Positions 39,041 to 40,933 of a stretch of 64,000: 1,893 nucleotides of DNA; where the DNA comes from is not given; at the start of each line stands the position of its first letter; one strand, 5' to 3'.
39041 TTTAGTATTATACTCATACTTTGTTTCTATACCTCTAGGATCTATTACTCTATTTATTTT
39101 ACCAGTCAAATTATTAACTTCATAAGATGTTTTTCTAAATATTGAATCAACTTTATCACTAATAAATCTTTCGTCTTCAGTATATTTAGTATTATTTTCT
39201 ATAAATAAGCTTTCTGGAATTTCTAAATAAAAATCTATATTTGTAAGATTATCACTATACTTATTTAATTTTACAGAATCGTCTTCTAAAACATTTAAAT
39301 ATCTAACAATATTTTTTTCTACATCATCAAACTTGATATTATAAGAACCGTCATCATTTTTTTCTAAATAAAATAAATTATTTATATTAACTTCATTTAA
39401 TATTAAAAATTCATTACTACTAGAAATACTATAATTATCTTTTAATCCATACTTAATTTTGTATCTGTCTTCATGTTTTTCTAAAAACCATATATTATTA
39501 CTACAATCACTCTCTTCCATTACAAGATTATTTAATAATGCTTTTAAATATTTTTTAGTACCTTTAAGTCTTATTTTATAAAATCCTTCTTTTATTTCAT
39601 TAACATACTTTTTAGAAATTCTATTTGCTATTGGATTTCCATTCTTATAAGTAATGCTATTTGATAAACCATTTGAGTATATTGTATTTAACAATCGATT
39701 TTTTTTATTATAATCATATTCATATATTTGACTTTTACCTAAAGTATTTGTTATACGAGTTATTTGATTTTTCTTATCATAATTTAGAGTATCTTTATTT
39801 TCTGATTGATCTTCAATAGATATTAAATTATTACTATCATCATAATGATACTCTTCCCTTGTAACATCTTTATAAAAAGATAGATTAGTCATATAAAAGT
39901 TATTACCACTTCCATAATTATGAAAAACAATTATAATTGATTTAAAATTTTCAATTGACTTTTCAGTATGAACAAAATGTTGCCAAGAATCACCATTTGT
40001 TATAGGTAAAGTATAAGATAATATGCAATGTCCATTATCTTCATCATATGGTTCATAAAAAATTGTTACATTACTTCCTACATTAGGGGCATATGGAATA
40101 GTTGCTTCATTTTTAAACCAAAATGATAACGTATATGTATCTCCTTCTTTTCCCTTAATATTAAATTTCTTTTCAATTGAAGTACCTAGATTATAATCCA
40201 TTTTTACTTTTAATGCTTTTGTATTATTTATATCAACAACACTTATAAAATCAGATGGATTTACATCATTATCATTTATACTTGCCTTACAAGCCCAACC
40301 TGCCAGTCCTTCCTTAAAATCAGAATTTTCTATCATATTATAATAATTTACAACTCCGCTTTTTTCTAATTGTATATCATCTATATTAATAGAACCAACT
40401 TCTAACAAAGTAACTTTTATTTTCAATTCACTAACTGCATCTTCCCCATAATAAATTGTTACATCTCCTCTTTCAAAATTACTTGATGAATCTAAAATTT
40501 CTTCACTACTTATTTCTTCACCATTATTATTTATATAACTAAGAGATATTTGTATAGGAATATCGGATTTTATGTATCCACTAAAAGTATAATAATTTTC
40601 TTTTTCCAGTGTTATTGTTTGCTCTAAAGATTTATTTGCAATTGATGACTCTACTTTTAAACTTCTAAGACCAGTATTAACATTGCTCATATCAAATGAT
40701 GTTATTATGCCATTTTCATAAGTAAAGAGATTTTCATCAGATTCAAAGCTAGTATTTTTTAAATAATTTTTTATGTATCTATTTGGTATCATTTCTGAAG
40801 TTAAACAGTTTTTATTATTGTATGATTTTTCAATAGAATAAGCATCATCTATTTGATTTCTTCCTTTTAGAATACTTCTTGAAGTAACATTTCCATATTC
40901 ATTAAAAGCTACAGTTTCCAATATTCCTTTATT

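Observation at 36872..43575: RHS toxin with no recognisable export signal, immediately downstream of a phage-tail-collar-domain gene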

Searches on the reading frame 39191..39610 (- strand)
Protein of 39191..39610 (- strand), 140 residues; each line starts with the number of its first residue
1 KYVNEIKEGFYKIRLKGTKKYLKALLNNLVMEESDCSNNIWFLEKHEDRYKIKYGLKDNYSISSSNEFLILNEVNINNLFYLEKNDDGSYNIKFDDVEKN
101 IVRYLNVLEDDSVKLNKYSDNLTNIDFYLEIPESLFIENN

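Call 86: search_protein_families(library=pfam, proteins=[window:39191-39610:-], max_evalue=1)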
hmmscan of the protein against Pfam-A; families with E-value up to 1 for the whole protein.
seq(140 aa): 3 families
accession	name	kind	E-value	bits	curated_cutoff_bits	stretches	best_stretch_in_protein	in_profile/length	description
PF19923.4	DUF6386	-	0.045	13.8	25.9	1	53-101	23-71/145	Family of unknown function (DUF6386)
PF16850.11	Inhibitor_I66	-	0.095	13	27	0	73-96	40-62/146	Peptidase inhibitor I66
PF23614.1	DUF7141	-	0.15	12.3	27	0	82-102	8-28/61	Domain of unknown function (DUF7141)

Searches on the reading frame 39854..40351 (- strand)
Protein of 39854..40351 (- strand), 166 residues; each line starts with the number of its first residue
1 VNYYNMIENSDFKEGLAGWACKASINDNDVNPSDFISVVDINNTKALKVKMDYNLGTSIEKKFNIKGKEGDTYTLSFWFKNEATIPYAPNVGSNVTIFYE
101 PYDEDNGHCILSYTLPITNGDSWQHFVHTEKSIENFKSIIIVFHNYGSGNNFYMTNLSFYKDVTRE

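Call 86: search_protein_families(library=pfam, proteins=[window:39854-40351:-], max_evalue=1)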
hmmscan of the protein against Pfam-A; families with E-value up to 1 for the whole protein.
seq(166 aa): 2 families
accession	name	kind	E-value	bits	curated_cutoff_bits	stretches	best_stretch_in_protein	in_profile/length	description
PF02018.23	CBM_4_9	-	0.0014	19.5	25.9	1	5-84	2-76/136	Carbohydrate binding domain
PF05370.16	DUF749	-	0.079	13.5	25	1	7-49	9-52/87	Domain of unknown function (DUF749)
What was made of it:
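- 39854..40783 (-): Two CBM_4_9-like modules, residues 749-892 and 893-1058. PF02018 E=2.6e-6 (above cut-off) and E=1.4e-3 (below cut-off) (call 86).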

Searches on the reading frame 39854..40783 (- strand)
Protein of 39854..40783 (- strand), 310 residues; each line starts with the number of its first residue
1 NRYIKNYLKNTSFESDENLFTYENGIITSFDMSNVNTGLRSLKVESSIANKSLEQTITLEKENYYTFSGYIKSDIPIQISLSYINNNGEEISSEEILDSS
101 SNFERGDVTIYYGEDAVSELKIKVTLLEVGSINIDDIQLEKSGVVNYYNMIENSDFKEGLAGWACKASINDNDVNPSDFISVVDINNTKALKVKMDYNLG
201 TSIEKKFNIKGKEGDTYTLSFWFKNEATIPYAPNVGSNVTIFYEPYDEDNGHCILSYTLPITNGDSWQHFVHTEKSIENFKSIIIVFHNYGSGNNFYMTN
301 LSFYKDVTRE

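Call 85: search_solved_structures(query=window:39854-40783:-, max_evalue=10)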
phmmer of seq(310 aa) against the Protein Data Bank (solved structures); distinct sequences matched with E-value up to 10: 4.
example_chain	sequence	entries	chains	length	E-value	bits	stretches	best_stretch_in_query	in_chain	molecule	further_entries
7s7b_C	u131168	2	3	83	0.62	12.5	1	177-245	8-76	RNA-binding protein 7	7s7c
5lxr_A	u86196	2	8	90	0.93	11.9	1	179-245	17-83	RNA-binding protein 7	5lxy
5iqq_A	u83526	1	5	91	0.93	11.9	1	179-245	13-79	RNA-binding protein 7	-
2m8h_A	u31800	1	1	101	1.3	11.4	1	179-245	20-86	RNA-binding protein 7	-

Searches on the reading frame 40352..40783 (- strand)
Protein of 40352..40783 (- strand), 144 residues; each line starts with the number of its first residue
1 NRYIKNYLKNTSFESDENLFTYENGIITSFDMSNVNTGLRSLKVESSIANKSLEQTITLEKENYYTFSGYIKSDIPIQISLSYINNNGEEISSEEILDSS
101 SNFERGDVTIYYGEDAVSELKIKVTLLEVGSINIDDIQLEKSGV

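Call 86: search_protein_families(library=pfam, proteins=[window:40352-40783:-], max_evalue=1)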
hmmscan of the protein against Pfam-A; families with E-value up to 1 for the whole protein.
seq(144 aa): 1 family
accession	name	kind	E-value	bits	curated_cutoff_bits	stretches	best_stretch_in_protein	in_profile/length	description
PF02018.23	CBM_4_9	-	2.6e-06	28.3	25.9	1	5-92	1-94/136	Carbohydrate binding domain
